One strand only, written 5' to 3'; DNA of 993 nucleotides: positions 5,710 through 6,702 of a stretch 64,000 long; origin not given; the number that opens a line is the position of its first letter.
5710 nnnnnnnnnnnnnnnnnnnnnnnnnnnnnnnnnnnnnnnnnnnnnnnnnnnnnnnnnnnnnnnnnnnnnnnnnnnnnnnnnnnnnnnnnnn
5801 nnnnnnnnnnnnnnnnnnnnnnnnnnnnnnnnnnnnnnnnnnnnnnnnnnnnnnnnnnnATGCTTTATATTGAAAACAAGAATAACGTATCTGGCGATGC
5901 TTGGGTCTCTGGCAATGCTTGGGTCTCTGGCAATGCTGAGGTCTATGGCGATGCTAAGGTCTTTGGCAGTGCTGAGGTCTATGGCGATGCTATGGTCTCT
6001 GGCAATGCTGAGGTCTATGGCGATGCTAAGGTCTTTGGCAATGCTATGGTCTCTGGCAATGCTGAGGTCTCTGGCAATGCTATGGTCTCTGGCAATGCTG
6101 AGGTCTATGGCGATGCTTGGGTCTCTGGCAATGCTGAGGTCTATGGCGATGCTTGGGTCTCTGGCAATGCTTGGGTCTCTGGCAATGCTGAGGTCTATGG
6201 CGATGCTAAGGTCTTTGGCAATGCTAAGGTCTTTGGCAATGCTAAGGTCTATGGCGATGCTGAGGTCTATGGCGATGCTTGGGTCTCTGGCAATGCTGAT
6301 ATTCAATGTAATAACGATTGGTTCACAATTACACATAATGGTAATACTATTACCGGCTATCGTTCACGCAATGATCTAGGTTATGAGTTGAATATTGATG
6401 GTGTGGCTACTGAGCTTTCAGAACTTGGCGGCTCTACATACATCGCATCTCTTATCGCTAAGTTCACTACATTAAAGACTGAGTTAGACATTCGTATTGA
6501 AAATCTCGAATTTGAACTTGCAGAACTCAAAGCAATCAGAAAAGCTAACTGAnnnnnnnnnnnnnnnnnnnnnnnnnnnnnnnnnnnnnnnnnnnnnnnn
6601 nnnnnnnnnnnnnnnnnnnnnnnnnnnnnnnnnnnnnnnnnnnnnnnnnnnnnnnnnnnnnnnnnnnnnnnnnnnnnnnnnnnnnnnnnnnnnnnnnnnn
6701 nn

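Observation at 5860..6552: Hexapeptide-repeat (beta-helix) protein encoded by about 23 tandem 18-bp DNA repeats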

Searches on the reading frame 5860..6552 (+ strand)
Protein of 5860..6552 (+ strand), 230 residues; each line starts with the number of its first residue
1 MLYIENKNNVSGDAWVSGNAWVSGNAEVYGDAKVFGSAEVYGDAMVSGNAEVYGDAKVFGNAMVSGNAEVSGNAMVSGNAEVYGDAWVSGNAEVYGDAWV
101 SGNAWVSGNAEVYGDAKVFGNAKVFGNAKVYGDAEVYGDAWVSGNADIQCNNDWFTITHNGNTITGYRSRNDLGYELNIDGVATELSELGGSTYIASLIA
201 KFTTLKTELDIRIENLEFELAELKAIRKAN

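Call 4: search_protein_families(library=pfam, proteins=[window:5860-6552:+], max_evalue=1)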
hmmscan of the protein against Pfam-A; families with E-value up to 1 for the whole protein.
window:5860-6552:+ (230 aa): 4 families
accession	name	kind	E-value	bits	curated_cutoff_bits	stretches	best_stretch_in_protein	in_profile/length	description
PF18836.7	B_solenoid_ydck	-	1.1e-20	72.2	30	7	70-83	3-16/17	YdcK Beta solenoid repeat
PF04519.19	Bactofilin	-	1.6e-07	31.9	27.9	2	13-92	6-80/98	Polymer-forming cytoskeletal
PF17711.6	DUF5556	-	4.3e-06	27.2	29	0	115-152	72-110/178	Family of unknown function (DUF5556)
PF00132.30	Hexapep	-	0.25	11.6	27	0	16-34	4-22/36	Bacterial transferase hexapeptide (six repeats)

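Call 5: search_protein_families(library=phrogs, proteins=[window:5860-6552:+], max_evalue=0.01)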
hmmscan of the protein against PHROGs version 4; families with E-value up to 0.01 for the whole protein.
window:5860-6552:+ (230 aa): 14 families
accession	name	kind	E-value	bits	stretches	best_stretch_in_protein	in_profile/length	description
phrog_7964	-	unknown function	1.6e-53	182.4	1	3-155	63-217/269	-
phrog_5070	-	unknown function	1.1e-50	172.6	2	3-96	40-135/182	-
phrog_20532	-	unknown function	1.1e-21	78.1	1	130-171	1-45/100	-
phrog_31248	-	unknown function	5.3e-18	66.6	2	7-80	75-148/200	-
phrog_36281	-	unknown function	1.9e-10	41.6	2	5-90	181-266/290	-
phrog_697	-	head and packaging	3.7e-07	28.8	1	29-148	1149-1265/2079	structural protein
phrog_6566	-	unknown function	8.9e-05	23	0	123-143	90-110/147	-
phrog_4549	-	tail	0.00011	21.4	1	42-151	560-677/869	tail fiber protein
phrog_17490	-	unknown function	0.00019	21.9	0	45-83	71-109/266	-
phrog_8215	-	tail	0.0003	20.2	1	9-196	137-342/1000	baseplate wedge initiator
phrog_1469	-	tail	0.00037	18.5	1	15-208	1772-1956/2607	baseplate wedge subunit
phrog_5353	-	unknown function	0.00085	19.9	0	82-149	11-78/256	-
phrog_13163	-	tail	0.0026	16.7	0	34-201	23-170/976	baseplate wedge subunit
phrog_30509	-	tail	0.0087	16.2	0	35-117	23-108/254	collagen like minor tail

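Call 13: find_homologous_proteins(query=window:5860-6549:+)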
Query window:5860-6549:+ (230 aa): 7126 proteins with E <= 0.001 among 8000 candidates; the best 120 are listed.
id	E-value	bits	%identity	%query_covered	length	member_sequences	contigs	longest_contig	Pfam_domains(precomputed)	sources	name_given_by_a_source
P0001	4.3e-92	326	60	65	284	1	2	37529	PF18836.8,PF04519.20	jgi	jgi:carbonic anhydrase/acetyltransferase-like protein (isoleucine patch superfamily)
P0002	5.4e-69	250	55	64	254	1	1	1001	PF18836.8,PF04519.20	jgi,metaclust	metaclust:\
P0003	7.4e-69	250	49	63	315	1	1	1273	PF18836.8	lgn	-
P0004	6.4e-62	227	59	83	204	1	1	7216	PF18836.8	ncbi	-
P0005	7.0e-61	224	59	63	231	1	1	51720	PF18836.8,PF04519.20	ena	-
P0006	1.3e-59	219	66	60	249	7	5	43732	PF18836.8,PF04519.20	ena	-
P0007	2.6e-59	219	47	93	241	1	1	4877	PF18836.8,PF04519.20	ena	-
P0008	3.4e-59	218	53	63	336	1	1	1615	PF24703.3,PF25087.2,PF18836.8,PF04519.20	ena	-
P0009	4.7e-59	218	64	60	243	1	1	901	PF18836.8,PF04519.20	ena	-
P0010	3.1e-58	215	72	48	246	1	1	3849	PF18836.8,PF04519.20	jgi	jgi:carbonic anhydrase/acetyltransferase-like protein (isoleucine patch superfamily)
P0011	7.0e-58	214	47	73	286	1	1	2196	PF18836.8,PF04519.20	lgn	-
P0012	2.2e-57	212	56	63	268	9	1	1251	PF18836.8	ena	-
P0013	1.3e-55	206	62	56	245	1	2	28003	PF18836.8,PF04519.20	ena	-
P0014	5.1e-55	205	59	58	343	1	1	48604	PF18836.8,PF04519.20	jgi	jgi:predicted acyltransferase (DUF342 family)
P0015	5.4e-55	204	46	63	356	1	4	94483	PF18836.8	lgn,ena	-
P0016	2.1e-54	202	61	70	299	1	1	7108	PF18836.8,PF04519.20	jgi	jgi:carbonic anhydrase/acetyltransferase-like protein (isoleucine patch superfamily)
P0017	1.2e-53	200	64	47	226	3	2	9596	PF18836.8,PF04519.20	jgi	jgi:carbonic anhydrase/acetyltransferase-like protein (isoleucine patch superfamily)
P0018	1.6e-53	200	67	50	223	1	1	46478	PF18836.8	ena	-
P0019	2.1e-53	199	62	60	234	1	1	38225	PF18836.8,PF04519.20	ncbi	-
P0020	2.1e-53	199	62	60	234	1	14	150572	PF18836.8,PF04519.20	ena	-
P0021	5.1e-53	198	58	64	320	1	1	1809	PF18836.8,PF04519.20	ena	-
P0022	1.1e-52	197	52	60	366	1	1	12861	PF00132.31,PF25087.2,PF18836.8,PF25084.2,PF04519.20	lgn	-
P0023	8.3e-52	194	67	55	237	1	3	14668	PF18836.8,PF04519.20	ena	-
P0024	9.9e-51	190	57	63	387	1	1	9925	PF18836.8,PF04519.20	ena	-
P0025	2.0e-50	189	52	59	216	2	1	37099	PF18836.8,PF04519.20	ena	-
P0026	2.3e-50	189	59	60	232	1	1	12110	PF18836.8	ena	-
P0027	5.3e-50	188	68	40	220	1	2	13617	PF18836.8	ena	-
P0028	1.0e-49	187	64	59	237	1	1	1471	PF18836.8,PF04519.20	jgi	jgi:carbonic anhydrase/acetyltransferase-like protein (isoleucine patch superfamily)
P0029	1.2e-49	187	60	67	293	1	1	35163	PF18836.8,PF04519.20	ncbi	-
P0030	2.4e-49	186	47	92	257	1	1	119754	PF18836.8,PF04519.20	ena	-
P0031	2.6e-49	186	59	63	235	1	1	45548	PF18836.8,PF04519.20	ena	-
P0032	2.7e-49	186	62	50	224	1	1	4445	PF18836.8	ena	-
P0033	7.6e-49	184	58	73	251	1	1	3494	PF18836.8,PF04519.20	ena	-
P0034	2.3e-48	183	61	56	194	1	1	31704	PF18836.8,PF04519.20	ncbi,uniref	ncbi:polymer-forming cytoskeletal protein, partial [Plantibacter sp. YIM 135249]|uniref:polymer-form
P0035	2.9e-48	182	49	73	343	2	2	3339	PF18836.8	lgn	-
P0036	2.9e-48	182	55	59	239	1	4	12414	PF18836.8,PF04519.20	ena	-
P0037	6.1e-48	181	49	58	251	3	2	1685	PF00132.31,PF18836.8,PF04519.20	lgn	-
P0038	9.8e-48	181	58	69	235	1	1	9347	PF18836.8,PF04519.20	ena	-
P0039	1.1e-47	180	63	48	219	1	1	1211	PF18836.8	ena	-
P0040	1.4e-47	180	51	63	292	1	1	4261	PF00132.31,PF18836.8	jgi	-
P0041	1.5e-47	180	54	69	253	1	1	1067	PF18836.8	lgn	-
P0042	2.7e-47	179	42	75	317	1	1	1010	PF18836.8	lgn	-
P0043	3.9e-47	179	55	73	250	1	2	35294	PF18836.8,PF04519.20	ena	-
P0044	5.6e-47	178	54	53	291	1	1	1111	PF18836.8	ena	-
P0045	7.4e-47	178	66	57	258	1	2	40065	PF18836.8,PF04519.20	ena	-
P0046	8.9e-47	178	57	63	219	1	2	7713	PF18836.8,PF04519.20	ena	-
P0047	2.3e-46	176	52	99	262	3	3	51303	PF18836.8,PF04519.20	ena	-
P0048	2.8e-46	176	70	48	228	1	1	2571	PF18836.8,PF04519.20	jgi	-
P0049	3.7e-46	175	56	73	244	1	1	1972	PF18836.8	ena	-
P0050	4.3e-46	175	47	61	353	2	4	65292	PF00132.31,PF18836.8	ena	-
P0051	1.0e-45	174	57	55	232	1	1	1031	PF18836.8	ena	-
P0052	1.8e-45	173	71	40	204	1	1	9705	PF18836.8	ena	-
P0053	1.9e-45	173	51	68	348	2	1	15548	PF18836.8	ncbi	-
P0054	2.1e-45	173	53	61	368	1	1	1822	PF00132.31,PF18836.8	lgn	-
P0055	4.5e-45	172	39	59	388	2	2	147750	PF00132.31,PF25087.2,PF18836.8,PF25084.2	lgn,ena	-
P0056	7.3e-45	171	65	46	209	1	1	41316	PF18836.8,PF04519.20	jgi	jgi:hypothetical protein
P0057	8.2e-45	171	65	64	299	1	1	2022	PF18836.8,PF04519.20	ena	-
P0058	1.2e-44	171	54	68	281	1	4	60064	PF18836.8,PF04519.20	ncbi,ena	-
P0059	4.9e-44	169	45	73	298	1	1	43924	PF00132.31,PF18836.8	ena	-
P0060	1.1e-43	167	62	61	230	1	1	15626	PF18836.8,PF04519.20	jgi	-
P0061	1.3e-43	167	62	60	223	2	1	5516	PF18836.8,PF04519.20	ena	-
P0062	1.4e-43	167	49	73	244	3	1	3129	PF18836.8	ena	-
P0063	1.5e-43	167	58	63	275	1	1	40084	PF18836.8,PF04519.20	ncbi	-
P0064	2.1e-43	166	57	48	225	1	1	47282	PF18836.8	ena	-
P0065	2.2e-43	166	45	84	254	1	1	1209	PF18836.8,PF04519.20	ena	-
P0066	2.5e-43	166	60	40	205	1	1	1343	PF18836.8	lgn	-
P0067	2.7e-43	166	44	74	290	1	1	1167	PF18836.8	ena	-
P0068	4.6e-43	165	44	90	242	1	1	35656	PF18836.8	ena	-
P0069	8.2e-43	165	73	39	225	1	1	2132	PF18836.8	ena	-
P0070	8.4e-43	165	58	50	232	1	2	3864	PF18836.8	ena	-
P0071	9.8e-43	164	59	46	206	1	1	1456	PF18836.8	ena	-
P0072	1.9e-42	163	46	64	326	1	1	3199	PF24703.3,PF00132.31,PF18836.8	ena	-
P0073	2.6e-42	163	50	63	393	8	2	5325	PF00132.31,PF25087.2,PF18836.8,PF04519.20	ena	-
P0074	3.3e-42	163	58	63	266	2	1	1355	PF18836.8,PF04519.20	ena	-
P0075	3.7e-42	162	63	50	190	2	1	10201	PF18836.8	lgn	-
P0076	4.1e-42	162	58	56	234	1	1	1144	PF18836.8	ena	-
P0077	4.9e-42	162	50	62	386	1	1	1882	PF00132.31,PF25087.2,PF18836.8,PF04519.20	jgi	jgi:carbonic anhydrase/acetyltransferase-like protein (isoleucine patch superfamily)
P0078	5.6e-42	162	46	66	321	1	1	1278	PF18836.8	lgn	-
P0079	5.8e-42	162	60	52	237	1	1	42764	PF18836.8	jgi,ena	jgi:carbonic anhydrase/acetyltransferase-like protein (isoleucine patch superfamily)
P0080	7.6e-42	161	58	70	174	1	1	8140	PF18836.8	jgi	-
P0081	9.5e-42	161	44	67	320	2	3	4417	PF18836.8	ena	-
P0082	1.1e-41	161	49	60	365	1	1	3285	PF24703.3,PF25087.2,PF18836.8,PF04519.20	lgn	-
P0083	1.2e-41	161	61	52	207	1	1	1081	PF18836.8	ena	-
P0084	1.4e-41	161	49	67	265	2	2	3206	PF00132.31,PF25087.2,PF18836.8,PF25084.2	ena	-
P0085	1.7e-41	160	54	62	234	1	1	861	PF18836.8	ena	-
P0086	1.7e-41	160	51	77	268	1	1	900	PF18836.8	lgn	-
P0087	2.0e-41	160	61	47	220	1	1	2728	PF18836.8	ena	-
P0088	2.3e-41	160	65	63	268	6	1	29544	PF18836.8,PF04519.20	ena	-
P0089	2.3e-41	160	44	53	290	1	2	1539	PF00132.31,PF18836.8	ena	-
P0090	2.9e-41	159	40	95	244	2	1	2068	PF18836.8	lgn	-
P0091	3.5e-41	159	50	87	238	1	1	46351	PF00132.31,PF18836.8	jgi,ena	-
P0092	3.9e-41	159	60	62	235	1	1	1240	PF18836.8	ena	-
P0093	4.6e-41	159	51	67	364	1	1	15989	PF18836.8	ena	-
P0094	5.1e-41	159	60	53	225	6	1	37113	PF18836.8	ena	-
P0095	5.3e-41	159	64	58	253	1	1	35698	PF18836.8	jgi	jgi:carbonic anhydrase/acetyltransferase-like protein (isoleucine patch superfamily)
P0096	5.4e-41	159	66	50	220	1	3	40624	PF18836.8,PF04519.20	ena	-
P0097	5.9e-41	158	53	70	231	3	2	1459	PF18836.8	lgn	-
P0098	6.4e-41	158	49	70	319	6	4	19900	PF18836.8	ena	-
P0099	8.6e-41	158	55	61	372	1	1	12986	PF00132.31,PF18836.8,PF04519.20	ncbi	-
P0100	9.7e-41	158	63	65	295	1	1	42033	PF18836.8,PF04519.20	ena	-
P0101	1.1e-40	158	59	63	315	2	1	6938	PF18836.8,PF04519.20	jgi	jgi:carbonic anhydrase/acetyltransferase-like protein (isoleucine patch superfamily)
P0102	1.7e-40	157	51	73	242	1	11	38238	PF18836.8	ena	-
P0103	1.9e-40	157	45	90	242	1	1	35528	PF18836.8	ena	-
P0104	1.9e-40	157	45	97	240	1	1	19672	PF18836.8,PF04519.20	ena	-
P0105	2.2e-40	157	58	69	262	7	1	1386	PF18836.8,PF04519.20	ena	-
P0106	2.3e-40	157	59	59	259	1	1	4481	PF18836.8,PF04519.20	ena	-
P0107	2.7e-40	156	64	52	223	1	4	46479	PF18836.8,PF04519.20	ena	-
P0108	3.4e-40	156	40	73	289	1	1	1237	PF25087.2,PF18836.8,PF25084.2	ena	-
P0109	3.6e-40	156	61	58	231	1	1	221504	PF18836.8,PF04519.20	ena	-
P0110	4.5e-40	156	47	93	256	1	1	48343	PF18836.8,PF04519.20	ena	-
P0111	5.0e-40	155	51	85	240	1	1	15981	PF18836.8,PF04519.20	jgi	-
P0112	5.8e-40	155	49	68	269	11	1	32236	PF18836.8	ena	-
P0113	5.8e-40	155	48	62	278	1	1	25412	PF18836.8,PF04519.20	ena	-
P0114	6.3e-40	155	45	62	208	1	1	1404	PF18836.8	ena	-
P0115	7.0e-40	155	47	82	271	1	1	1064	PF18836.8,PF04519.20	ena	-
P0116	7.3e-40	155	65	58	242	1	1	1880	PF18836.8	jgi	-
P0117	7.4e-40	155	52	65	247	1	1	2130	PF18836.8,PF04519.20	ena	-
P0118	8.4e-40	155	49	63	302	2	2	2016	PF25087.2,PF18836.8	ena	-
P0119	8.7e-40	155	63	42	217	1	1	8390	PF18836.8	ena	-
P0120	9.8e-40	154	48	97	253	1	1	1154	PF18836.8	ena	-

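Call 16: search_solved_structures(query=window:5860-6549:+, max_evalue=1)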
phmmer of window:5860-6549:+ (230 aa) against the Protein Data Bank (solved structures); distinct sequences matched with E-value up to 1: 14.
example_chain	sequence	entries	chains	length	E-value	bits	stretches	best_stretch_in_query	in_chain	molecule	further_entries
2f9c_A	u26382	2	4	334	1.1e-13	54.5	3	17-112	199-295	Hypothetical protein YDCK | Putative transferase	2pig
3r0s_A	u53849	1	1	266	0.029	17.1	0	41-99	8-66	Acyl-[acyl-carrier-protein]--UDP-N-acetylglucosamine O-acyltransferase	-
4e75_A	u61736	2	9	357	0.04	16.7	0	37-123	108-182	UDP-3-O-acylglucosamine N-acyltransferase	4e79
4r36_A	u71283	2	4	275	0.044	16.5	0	34-91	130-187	Putative acyl-[acyl-carrier-protein]--UDP-N-acetylglucosamine O-acyltransferase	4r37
3t57_A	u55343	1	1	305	0.067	15.9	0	40-110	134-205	UDP-N-acetylglucosamine O-acyltransferase domain-containing protein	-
3pmo_A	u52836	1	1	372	0.13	15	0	11-149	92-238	UDP-3-O-[3-hydroxymyristoyl] glucosamine N-acyltransferase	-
6ued_A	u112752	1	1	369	0.21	14.3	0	11-149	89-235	UDP-3-O-acylglucosamine N-acyltransferase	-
6uec_A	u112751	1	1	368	0.21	14.3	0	11-149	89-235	UDP-3-O-acylglucosamine N-acyltransferase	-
4mfg_A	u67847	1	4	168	0.24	14.1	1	3-94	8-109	Putative acyltransferase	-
8rdg_A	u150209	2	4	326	0.3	13.8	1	24-70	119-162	SDR family NAD(P)-dependent oxidoreductase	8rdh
3hsq_A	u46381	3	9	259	0.38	13.4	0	46-120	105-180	Acyl-[acyl-carrier-protein]--UDP-N-acetylglucosamine O-acyltransferase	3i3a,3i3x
3ixc_A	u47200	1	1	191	0.68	12.6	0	100-166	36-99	Hexapeptide transferase family protein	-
9ynu_B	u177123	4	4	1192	0.83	12.3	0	40-122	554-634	Spt20-like SEP domain-containing protein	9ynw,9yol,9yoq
9f5x_t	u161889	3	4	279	0.93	12.2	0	13-44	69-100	CAG2 - CA-like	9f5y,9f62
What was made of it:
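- On YdcK family proper (NF040481 equivalog; PDB 2F9C): Sequence homology to 2F9C is 1.1e-13 (call 16).
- PF18836 at 1.1e-20; YdcK structure 2F9C at 1.1e-13 (calls 4, 16).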

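Call 24: find_encoding_contigs(protein=window:5860-6552:+, flank=10000)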
Protein window:5860-6552:+ (230 aa): 1 contig read that carries it; 1 place shown.
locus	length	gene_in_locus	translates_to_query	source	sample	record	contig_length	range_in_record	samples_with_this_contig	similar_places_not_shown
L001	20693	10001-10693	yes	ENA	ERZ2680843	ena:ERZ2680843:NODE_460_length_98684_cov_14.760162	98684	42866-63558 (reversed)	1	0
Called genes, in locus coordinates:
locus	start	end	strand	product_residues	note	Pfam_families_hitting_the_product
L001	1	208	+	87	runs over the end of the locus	-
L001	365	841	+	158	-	PF25109:HAD_PNKP (weak), PF26880:Phage_T5_dNMPase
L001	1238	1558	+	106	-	-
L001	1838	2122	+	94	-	-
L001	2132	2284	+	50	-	-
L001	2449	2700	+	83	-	-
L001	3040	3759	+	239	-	-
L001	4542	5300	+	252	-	-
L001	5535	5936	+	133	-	-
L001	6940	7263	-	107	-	-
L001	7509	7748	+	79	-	-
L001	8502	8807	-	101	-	PF07750:GcrA (faint), PF08281:Sigma70_r4_2 (faint)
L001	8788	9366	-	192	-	-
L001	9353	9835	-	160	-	-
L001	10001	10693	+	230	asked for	-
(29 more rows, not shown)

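Call 25: find_encoding_contigs(protein=P0004, flank=10000)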
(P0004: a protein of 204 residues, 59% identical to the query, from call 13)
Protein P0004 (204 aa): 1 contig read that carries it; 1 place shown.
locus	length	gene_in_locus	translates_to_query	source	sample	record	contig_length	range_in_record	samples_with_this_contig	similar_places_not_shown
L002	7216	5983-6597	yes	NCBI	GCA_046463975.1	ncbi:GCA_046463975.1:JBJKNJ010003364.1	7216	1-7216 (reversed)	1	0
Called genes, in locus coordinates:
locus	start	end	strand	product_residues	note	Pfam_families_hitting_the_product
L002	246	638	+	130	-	-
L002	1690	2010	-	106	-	-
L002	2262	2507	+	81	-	-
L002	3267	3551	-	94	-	PF13921:Myb_DNA-bind_6 (faint)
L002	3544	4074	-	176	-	-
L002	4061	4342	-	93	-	-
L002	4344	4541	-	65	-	-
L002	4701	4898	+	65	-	-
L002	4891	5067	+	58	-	-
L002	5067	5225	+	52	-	-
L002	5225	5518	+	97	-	-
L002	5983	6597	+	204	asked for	PF18836:B_solenoid_ydck (faint)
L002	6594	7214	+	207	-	?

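Call 32: predict_structure(alignment_id=A2)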
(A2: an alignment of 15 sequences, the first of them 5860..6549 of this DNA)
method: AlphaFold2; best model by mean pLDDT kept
length: 230 residues; sequences in the alignment: 15
mean_pLDDT: 73.5   pTM: 0.65
mean pLDDT of the five models: 73.5, 64.3, 54.1, 51.9, 45.7
residues with pLDDT >= 90: 59; 70-90: 74; 50-70: 78; < 50: 19
segments of 3 or more residues with pLDDT < 50: 170-173, 190-195, 203-206
pLDDT, mean of each block of 10 residues (from residue 1): 70 82 84 88 90 92 92 93 93 92 90 85 82 72 63 52 55 53 52 49 51 56 55
secondary structure, 60 per line:
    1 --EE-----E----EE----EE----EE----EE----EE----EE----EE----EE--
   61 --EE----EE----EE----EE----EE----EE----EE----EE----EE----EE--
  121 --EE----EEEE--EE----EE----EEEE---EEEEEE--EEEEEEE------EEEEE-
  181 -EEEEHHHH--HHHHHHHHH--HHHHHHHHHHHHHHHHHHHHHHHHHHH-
elements in order: E129-132 E147-150 E154-159 E162-168 E175-179 E182-185 H186-189 H192-200 H203-229
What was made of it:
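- AF2 pLDDT of 82-93 over the repeats (call 32). The five models varied widely in mean pLDDT, from 73.5 down to 45.7 (call 32).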
